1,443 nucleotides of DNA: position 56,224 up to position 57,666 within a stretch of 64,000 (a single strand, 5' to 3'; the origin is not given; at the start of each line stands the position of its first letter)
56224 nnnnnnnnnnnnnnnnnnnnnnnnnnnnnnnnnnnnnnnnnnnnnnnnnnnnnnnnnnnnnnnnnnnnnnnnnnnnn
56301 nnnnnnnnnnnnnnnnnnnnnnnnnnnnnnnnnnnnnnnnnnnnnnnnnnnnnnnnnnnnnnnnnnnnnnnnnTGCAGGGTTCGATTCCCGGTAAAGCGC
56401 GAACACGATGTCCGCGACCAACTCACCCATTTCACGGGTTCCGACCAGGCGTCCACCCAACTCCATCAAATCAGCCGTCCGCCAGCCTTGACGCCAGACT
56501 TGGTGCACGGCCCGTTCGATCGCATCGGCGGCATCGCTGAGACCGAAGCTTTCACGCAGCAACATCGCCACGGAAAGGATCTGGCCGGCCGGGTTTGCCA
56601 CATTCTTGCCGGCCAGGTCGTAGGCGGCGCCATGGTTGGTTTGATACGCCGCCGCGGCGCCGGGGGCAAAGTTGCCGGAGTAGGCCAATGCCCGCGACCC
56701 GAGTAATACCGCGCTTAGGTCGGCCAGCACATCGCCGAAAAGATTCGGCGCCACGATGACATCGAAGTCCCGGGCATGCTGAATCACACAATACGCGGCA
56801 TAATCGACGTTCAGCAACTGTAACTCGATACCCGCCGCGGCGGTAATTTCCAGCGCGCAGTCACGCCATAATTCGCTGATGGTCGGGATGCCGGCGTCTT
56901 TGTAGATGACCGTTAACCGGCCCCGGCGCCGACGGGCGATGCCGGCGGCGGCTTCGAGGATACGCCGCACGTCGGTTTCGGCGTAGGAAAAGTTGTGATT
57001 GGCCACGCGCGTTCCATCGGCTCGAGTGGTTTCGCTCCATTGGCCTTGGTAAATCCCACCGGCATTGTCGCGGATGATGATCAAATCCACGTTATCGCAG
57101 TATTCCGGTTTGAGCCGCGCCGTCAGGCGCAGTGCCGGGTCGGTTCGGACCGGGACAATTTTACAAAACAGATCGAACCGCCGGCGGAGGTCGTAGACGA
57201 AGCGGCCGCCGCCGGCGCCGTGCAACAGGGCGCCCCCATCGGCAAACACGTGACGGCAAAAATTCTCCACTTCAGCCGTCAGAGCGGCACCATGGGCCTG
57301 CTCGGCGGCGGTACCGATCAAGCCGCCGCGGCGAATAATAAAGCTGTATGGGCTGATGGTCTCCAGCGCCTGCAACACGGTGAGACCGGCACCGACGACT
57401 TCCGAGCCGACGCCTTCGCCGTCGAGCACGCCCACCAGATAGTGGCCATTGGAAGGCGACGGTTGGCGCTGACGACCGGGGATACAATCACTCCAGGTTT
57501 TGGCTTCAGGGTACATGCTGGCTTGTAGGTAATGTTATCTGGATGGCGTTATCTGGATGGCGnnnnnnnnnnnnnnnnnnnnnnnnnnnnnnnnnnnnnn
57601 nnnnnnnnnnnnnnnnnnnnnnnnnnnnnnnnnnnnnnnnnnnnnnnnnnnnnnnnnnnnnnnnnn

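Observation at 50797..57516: Four-gene minus-strand operon linked by ATGA/GTGA start-stop overlaps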

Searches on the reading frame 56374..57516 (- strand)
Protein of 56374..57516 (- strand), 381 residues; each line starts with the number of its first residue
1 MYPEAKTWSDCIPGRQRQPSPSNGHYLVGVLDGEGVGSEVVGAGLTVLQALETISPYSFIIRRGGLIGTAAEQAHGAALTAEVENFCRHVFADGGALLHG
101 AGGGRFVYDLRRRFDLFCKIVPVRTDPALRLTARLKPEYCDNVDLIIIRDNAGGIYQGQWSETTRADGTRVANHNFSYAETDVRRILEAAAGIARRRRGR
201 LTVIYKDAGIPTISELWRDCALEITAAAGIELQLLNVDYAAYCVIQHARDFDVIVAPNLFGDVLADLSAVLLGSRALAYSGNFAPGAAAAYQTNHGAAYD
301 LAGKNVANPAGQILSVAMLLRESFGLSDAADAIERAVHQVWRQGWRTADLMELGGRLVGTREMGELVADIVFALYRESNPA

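Call 7: search_protein_families(library=pfam, proteins=[window:56374-57516:-], max_evalue=0.001)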
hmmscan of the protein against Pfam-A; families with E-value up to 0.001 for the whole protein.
window:56374-57516:- (381 aa): 1 family
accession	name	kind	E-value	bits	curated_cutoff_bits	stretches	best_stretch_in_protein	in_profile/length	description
PF00180.25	Iso_dh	-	9.2e-68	229.5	27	1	28-367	2-348/348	Isocitrate/isopropylmalate dehydrogenase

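Call 9: search_protein_families(library=ncbifam, proteins=[window:56374-57516:-], max_evalue=0.001)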
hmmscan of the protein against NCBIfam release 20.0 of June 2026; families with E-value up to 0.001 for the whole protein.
window:56374-57516:- (381 aa): 16 families
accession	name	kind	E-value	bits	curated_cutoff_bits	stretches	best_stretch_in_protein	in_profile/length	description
TIGR00169.1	leuB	equivalog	8.5e-64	215.8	353.2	1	28-366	2-348/349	3-isopropylmalate dehydrogenase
TIGR02088.1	LEU3_arch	subfamily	9.5e-48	163.1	409.8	1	28-365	1-321/324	isopropylmalate/isohomocitrate dehydrogenases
NF006529.0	PRK08997.1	equivalog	2.1e-42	145.3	510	1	28-364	6-328/335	isocitrate dehydrogenase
TIGR02089.1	TTC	equivalog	2.5e-40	138.5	470.4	1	109-356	94-338/352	tartrate dehydrogenase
NF002898.0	PRK03437.1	equivalog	1.8e-38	132.7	393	1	27-367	6-341/347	3-isopropylmalate dehydrogenase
NF040626.1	AksF2_Meth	equivalog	4.1e-38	131.4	540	1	27-367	3-326/333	homoisocitrate dehydrogenase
NF006048.0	PRK08194.1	equivalog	3.8e-37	128.2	501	1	109-365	94-343/352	tartrate dehydrogenase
NF040619.1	AksF_Meth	equivalog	4.2e-36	124.7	500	1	109-363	87-339/343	homoisocitrate dehydrogenase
NF040855.1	iso_homocit_dh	equivalog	6.8e-34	117.6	680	1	26-356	2-305/345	isocitrate--homoisocitrate dehydrogenase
NF006673.0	PRK09222.1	equivalog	3.2e-32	112.1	509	1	26-367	5-337/482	NADP-dependent isocitrate dehydrogenase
TIGR00175.1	mito_nad_idh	equivalog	2e-29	102.8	432.4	1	24-350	2-317/334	isocitrate dehydrogenase (NAD(+))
TIGR02924.1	ICDH_alpha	equivalog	8.1e-27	94.4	561.35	1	105-367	79-333/473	isocitrate dehydrogenase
NF005036.0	PRK06451.1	equivalog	2.5e-21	75.9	484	1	244-371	282-408/412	NADP-dependent isocitrate dehydrogenase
TIGR00183.1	prok_nadp_idh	equivalog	5e-20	71.7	567.3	1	245-367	290-412/417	isocitrate dehydrogenase (NADP(+))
NF005425.0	PRK07006.1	equivalog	1.2e-16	60.5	490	1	244-352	289-395/416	NADP-dependent isocitrate dehydrogenase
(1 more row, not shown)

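Call 15: search_solved_structures(query=window:56374-57516:-, max_evalue=1e-10)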
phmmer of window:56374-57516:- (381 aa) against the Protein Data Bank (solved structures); distinct sequences matched with E-value up to 1e-10: 79 (the best 60 are shown).
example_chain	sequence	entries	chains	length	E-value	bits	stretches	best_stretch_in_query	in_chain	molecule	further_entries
3u1h_A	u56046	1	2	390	8e-58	199.4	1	28-368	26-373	3-isopropylmalate dehydrogenase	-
1v5b_A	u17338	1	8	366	1.3e-51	178.9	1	28-365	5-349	3-isopropylmalate dehydrogenase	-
2ayq_A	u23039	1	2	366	2.8e-50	174.5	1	28-365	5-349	3-ISOPROPYLMALATE DEHYDROGENASE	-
1v53_A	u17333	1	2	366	3e-50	174.4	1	28-365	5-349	3-isopropylmalate dehydrogenase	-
4iwh_A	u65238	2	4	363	6.8e-49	170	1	24-368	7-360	3-isopropylmalate dehydrogenase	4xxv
3r8w_A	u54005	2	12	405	6.4e-46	160.2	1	19-368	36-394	3-isopropylmalate dehydrogenase 2, chloroplastic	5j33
5j34_A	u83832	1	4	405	2.1e-45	158.5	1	19-368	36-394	3-isopropylmalate dehydrogenase 2, chloroplastic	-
5j32_A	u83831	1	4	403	7.2e-45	156.7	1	24-368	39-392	3-isopropylmalate dehydrogenase 2, chloroplastic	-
1a05_A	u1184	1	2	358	1.5e-44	155.7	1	28-369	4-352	3-ISOPROPYLMALATE DEHYDROGENASE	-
1vlc_A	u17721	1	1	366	1.9e-44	155.3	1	24-368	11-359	3-isopropylmalate dehydrogenase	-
1cm7_A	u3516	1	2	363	7e-44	153.5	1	25-371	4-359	PROTEIN (3-ISOPROPYLMALATE DEHYDROGENASE)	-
6xxy_A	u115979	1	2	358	1.1e-43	152.9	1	26-369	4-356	3-isopropylmalate dehydrogenase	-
1cnz_A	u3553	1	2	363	1.8e-42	148.8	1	25-371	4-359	PROTEIN (3-ISOPROPYLMALATE DEHYDROGENASE)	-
3vml_A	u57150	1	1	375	9.4e-42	146.5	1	24-372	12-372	3-isopropylmalate dehydrogenase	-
3vmk_A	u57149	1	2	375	1e-41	146.3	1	24-370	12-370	3-isopropylmalate dehydrogenase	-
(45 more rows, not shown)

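Call 60: search_solved_structures(query=window:56374-57516:-, max_evalue=1e-48, show_alignments=2)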
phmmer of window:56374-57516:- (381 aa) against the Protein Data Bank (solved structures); distinct sequences matched with E-value up to 1e-48: 5.
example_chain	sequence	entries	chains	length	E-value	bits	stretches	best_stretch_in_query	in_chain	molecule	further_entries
3u1h_A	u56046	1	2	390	8e-58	199.4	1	28-368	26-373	3-isopropylmalate dehydrogenase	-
1v5b_A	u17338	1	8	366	1.3e-51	178.9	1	28-365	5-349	3-isopropylmalate dehydrogenase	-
2ayq_A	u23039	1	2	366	2.8e-50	174.5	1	28-365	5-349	3-ISOPROPYLMALATE DEHYDROGENASE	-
1v53_A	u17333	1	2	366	3e-50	174.4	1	28-365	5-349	3-isopropylmalate dehydrogenase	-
4iwh_A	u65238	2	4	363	6.8e-49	170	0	24-368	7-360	3-isopropylmalate dehydrogenase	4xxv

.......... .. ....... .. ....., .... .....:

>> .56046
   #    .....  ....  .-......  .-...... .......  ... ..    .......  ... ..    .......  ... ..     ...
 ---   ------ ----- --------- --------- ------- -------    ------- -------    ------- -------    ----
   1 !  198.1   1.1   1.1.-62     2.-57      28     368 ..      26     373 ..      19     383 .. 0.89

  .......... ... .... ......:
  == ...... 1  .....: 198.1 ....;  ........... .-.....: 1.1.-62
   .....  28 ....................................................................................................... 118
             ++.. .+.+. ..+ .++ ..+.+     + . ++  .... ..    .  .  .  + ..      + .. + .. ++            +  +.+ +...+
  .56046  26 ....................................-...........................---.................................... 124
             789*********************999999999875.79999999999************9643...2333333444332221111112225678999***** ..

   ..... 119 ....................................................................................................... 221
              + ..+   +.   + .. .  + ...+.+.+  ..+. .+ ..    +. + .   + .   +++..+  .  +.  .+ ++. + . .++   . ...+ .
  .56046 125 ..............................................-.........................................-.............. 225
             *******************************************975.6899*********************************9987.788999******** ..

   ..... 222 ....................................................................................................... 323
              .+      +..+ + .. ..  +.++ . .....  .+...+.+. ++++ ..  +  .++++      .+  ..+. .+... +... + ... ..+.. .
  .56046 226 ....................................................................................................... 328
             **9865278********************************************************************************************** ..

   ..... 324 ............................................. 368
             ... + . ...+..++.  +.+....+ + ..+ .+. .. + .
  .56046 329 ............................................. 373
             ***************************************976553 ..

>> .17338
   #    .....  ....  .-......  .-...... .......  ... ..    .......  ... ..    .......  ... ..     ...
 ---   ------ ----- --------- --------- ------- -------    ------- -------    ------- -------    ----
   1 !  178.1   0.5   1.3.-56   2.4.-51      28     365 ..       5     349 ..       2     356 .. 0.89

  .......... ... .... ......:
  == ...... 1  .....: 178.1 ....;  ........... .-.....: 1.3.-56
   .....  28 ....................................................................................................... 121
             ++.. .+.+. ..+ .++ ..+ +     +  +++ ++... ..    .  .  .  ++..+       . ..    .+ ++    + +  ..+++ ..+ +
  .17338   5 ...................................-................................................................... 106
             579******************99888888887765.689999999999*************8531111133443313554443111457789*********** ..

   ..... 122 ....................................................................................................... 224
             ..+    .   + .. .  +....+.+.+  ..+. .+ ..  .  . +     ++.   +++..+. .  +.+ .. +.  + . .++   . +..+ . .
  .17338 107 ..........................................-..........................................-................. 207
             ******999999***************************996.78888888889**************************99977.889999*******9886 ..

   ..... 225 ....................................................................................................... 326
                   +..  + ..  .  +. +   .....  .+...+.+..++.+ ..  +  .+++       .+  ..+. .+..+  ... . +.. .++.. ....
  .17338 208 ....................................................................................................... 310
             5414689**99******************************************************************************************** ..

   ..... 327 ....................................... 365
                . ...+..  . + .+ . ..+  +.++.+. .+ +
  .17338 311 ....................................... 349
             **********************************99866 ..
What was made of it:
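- On LeuB (3-isopropylmalate dehydrogenase): The 'ANLRP' Arg is replaced by Val (call 60).
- On Iso_dh superfamily (PF00180): GGIYQG, YKDAG, VDYAA and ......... align to the IPMDH motifs (call 60).
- Closest known: 3-Isopropylmalate / isocitrate dehydrogenase family. Same: The motifs holding the catalytic Tyr, Lys and metal-binding Asp residues are kept (call 60).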

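Call 98: find_homologous_proteins(query=window:56374-57516:-, max_evalue=1e-30)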
Query window:56374-57516:- (381 aa): 2968 proteins with E <= 1e-30 among 8000 candidates; the best 120 are listed.
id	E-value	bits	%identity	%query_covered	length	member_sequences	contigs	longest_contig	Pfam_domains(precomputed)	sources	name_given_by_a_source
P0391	1.3e-252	855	100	100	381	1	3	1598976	PF00180.26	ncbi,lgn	ncbi:MAG: isocitrate/isopropylmalate family dehydrogenase [Candidatus Competibacteraceae bacterium]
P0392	3.7e-213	725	87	98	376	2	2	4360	PF00180.26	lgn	-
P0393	1.2e-160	553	69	99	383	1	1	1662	PF00180.26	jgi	jgi:3-isopropylmalate dehydrogenase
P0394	9.2e-156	537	64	97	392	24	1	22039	PF00180.26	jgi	-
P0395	9.7e-154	530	63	99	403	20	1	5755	PF00180.26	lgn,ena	-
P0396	2.7e-152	525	62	97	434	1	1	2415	PF00180.26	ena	-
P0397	1.8e-149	516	62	97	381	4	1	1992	PF00180.26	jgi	-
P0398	2.1e-148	512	59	98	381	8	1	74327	PF00180.26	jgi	jgi:3-isopropylmalate dehydrogenase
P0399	7.1e-148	511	61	97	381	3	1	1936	PF00180.26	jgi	jgi:3-isopropylmalate dehydrogenase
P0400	1.5e-137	477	59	97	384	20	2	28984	PF00180.26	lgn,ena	-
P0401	4.1e-137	475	58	97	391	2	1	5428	PF00180.26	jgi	jgi:3-isopropylmalate dehydrogenase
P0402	5.7e-137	475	60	99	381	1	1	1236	PF00180.26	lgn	-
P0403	2.5e-136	473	58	97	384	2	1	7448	PF00180.26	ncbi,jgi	jgi:3-isopropylmalate dehydrogenase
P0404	8.6e-136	471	58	96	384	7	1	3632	PF00180.26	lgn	-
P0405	2.6e-135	469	59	97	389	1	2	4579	PF00180.26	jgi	jgi:3-isopropylmalate dehydrogenase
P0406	9.3e-135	467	59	97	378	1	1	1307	PF00180.26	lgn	-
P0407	2.6e-134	466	56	99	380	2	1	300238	PF00180.26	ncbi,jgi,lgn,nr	ncbi:MAG TPA: isocitrate/isopropylmalate family dehydrogenase [Verrucomicrobiae bacterium]|jgi:3-iso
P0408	2.7e-134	466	58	97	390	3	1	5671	PF00180.26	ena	-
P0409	2.7e-134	466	57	97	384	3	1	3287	PF00180.26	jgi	-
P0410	7.5e-134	464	56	99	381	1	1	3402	PF00180.26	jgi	-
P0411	8.0e-134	464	58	99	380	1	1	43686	PF00180.26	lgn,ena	-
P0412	1.4e-133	464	57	98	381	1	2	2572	PF00180.26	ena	-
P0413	8.2e-133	461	59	98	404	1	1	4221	PF00180.26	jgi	jgi:3-isopropylmalate dehydrogenase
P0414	1.9e-132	460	59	96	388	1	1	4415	PF00180.26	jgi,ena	-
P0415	2.0e-132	460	59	95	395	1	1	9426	PF00180.26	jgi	jgi:3-isopropylmalate dehydrogenase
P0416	2.1e-132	460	58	96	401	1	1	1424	PF00180.26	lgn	-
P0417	2.9e-132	459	57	98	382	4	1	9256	PF00180.26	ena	-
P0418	2.9e-132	459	57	97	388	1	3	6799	PF00180.26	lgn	-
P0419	2.9e-132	459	58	95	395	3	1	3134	PF00180.26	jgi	jgi:3-isopropylmalate dehydrogenase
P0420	5.9e-132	458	58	98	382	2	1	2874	PF00180.26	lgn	-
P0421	6.9e-132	458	58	98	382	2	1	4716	PF00180.26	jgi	jgi:3-isopropylmalate dehydrogenase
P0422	1.5e-131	457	56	98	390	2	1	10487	PF00180.26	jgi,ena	-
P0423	1.9e-131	457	57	99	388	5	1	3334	PF00180.26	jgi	-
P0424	2.3e-131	456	58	97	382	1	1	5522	PF00180.26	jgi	jgi:3-isopropylmalate dehydrogenase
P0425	2.4e-131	456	57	96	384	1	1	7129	PF00180.26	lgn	-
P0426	6.2e-131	455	57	98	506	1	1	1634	PF00180.26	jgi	jgi:3-isopropylmalate dehydrogenase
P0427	6.6e-131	455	56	97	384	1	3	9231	PF00180.26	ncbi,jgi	jgi:3-isopropylmalate dehydrogenase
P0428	7.0e-131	455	56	94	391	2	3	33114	PF00180.26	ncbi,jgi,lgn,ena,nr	ncbi:MAG TPA: isocitrate/isopropylmalate family dehydrogenase [Nitrospiria bacterium]|nr:isocitrate/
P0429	1.1e-130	454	55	96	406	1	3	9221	PF00180.26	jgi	jgi:3-isopropylmalate dehydrogenase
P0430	1.3e-130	454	59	99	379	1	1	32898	PF00180.26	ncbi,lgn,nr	ncbi:MAG: 3-isopropylmalate dehydrogenase [Acidobacteria bacterium]|nr:3-isopropylmalate dehydrogena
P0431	2.3e-130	453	57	97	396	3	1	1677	PF00180.26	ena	-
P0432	3.7e-130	452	58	98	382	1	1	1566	PF00180.26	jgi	jgi:3-isopropylmalate dehydrogenase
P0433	4.7e-130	452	55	96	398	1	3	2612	PF00180.26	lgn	-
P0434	7.1e-130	451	54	97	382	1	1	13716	PF00180.26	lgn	-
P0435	8.3e-130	451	57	97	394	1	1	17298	PF00180.26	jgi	jgi:3-isopropylmalate dehydrogenase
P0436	9.0e-130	451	59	97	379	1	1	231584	PF00180.26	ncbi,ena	-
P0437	2.5e-129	450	57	97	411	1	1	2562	PF00180.26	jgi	-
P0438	4.1e-129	449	54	98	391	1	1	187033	PF00180.26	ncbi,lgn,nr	ncbi:MAG: isocitrate/isopropylmalate family dehydrogenase [Thermodesulfovibrionia bacterium]|nr:isoc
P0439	4.5e-129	449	58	98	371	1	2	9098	PF00180.26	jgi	jgi:3-isopropylmalate dehydrogenase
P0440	7.6e-129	448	57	91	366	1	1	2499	PF00180.26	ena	-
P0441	1.2e-128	447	57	98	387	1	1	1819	PF00180.26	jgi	jgi:3-isopropylmalate dehydrogenase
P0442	1.4e-128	447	58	96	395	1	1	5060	PF00180.26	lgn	-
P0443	1.5e-128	447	55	96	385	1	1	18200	PF00180.26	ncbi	ncbi:isocitrate/isopropylmalate family dehydrogenase [Candidatus Latescibacterota bacterium]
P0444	1.9e-128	447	56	99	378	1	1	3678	PF00180.26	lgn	-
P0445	2.1e-128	447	59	91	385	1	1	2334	PF00180.26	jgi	jgi:3-isopropylmalate dehydrogenase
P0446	2.1e-128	447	57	99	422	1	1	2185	PF00180.26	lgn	-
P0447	2.8e-128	446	57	91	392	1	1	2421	PF00180.26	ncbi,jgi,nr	ncbi:MAG TPA: isocitrate/isopropylmalate family dehydrogenase [Abditibacteriaceae bacterium]|jgi:3-i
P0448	4.9e-128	445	56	97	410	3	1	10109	PF00180.26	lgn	-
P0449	7.2e-128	445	58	96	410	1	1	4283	PF00180.26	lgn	-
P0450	9.9e-128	444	56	96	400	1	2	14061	PF00180.26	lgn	-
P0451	1.5e-127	444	60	90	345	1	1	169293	PF00180.26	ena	-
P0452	2.9e-127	443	56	98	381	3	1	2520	PF00180.26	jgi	jgi:3-isopropylmalate dehydrogenase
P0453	3.3e-127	443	57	95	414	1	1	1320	PF00180.26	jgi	jgi:3-isopropylmalate dehydrogenase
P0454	5.5e-127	442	56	96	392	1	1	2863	PF00180.26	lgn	-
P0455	5.8e-127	442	56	97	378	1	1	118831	PF00180.26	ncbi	-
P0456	6.6e-127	442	57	96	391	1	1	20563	PF00180.26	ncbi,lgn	-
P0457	8.3e-127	441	53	99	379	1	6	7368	PF00180.26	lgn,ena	-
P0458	1.0e-126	441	56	96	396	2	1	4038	PF00180.26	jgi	jgi:3-isopropylmalate dehydrogenase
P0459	1.2e-126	441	56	98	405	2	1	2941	PF00180.26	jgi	-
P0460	1.4e-126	441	56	96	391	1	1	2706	PF00180.26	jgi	jgi:3-isopropylmalate dehydrogenase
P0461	3.9e-126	439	55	94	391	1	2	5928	PF00180.26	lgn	-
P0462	5.9e-126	438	54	97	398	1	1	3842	PF00180.26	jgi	jgi:3-isopropylmalate dehydrogenase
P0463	6.8e-126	438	56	95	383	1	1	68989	PF00180.26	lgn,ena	-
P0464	7.0e-126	438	57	97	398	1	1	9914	PF00180.26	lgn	-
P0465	7.3e-126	438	58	91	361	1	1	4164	PF00180.26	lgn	-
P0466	7.9e-126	438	55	98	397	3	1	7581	PF00180.26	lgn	-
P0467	9.1e-126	438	56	98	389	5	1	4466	PF00180.26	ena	-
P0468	1.1e-125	438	54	96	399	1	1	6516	PF00180.26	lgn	-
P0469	1.4e-125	437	58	96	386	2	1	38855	PF00180.26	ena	-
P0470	1.4e-125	437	55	97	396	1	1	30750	PF00180.26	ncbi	-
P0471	1.5e-125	437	55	98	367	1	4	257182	PF00180.26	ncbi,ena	-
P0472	1.5e-125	437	53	97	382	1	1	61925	PF00180.26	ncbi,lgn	-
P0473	1.6e-125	437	56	90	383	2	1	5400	PF00180.26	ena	-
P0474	1.6e-125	437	56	97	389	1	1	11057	PF00180.26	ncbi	-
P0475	1.7e-125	437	56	99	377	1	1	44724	PF00180.26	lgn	-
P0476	2.7e-125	436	55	95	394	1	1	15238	PF00180.26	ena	-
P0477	3.5e-125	436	57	93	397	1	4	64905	PF00180.26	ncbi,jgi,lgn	jgi:3-isopropylmalate dehydrogenase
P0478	3.8e-125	436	54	98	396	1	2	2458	PF00180.26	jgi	jgi:3-isopropylmalate dehydrogenase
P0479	4.4e-125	436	59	90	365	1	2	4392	PF00180.26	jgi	jgi:3-isopropylmalate dehydrogenase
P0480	4.7e-125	436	54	96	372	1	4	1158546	PF00180.26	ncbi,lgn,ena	-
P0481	4.8e-125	435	58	91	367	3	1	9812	PF00180.26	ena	-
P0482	5.4e-125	435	58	97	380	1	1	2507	PF00180.26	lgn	-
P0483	5.6e-125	435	54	99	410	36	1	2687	PF00180.26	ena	-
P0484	5.9e-125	435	57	98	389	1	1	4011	PF00180.26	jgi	jgi:3-isopropylmalate dehydrogenase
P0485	9.0e-125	435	55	93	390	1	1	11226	PF00180.26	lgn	-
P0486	9.7e-125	434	55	98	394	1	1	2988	PF00180.26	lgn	-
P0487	9.8e-125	434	54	96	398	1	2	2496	PF00180.26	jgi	jgi:3-isopropylmalate dehydrogenase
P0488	1.3e-124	434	53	96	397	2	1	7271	PF00180.26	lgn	-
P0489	1.4e-124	434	52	95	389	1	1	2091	PF00180.26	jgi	jgi:3-isopropylmalate dehydrogenase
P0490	2.0e-124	433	55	98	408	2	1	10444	PF00180.26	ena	-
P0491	2.8e-124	433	55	96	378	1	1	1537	PF00180.26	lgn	-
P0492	3.4e-124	433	55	94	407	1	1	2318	PF00180.26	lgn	-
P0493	4.5e-124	432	55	98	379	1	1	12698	PF00180.26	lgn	-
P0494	4.6e-124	432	58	90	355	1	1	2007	PF00180.26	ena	-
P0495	7.2e-124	432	58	91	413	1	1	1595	PF00180.26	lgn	-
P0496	8.4e-124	431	54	94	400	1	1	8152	PF00180.26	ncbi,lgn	-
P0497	1.0e-123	431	55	96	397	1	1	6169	PF00180.26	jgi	jgi:3-isopropylmalate dehydrogenase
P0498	1.1e-123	431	55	96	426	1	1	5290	PF00180.26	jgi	jgi:3-isopropylmalate dehydrogenase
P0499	1.3e-123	431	57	96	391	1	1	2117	PF00180.26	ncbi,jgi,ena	jgi:3-isopropylmalate dehydrogenase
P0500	1.4e-123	431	54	92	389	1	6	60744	PF00180.26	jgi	jgi:3-isopropylmalate dehydrogenase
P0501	1.4e-123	431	56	90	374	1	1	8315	PF00180.26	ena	-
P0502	2.0e-123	430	56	97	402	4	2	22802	PF00180.26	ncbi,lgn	-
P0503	3.6e-123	429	62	87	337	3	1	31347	PF00180.26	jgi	jgi:3-isopropylmalate dehydrogenase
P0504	4.0e-123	429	58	91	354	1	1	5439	PF00180.26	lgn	-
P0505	4.3e-123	429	54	98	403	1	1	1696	PF00180.26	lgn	-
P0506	4.9e-123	429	55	97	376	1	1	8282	PF00180.26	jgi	jgi:3-isopropylmalate dehydrogenase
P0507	5.0e-123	429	56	92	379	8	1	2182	PF00180.26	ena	-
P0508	5.3e-123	429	54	97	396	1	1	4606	PF00180.26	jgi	jgi:3-isopropylmalate dehydrogenase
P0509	5.6e-123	429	55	96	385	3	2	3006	PF00180.26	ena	-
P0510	5.6e-123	429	51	97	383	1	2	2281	PF00180.26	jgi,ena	jgi:3-isopropylmalate dehydrogenase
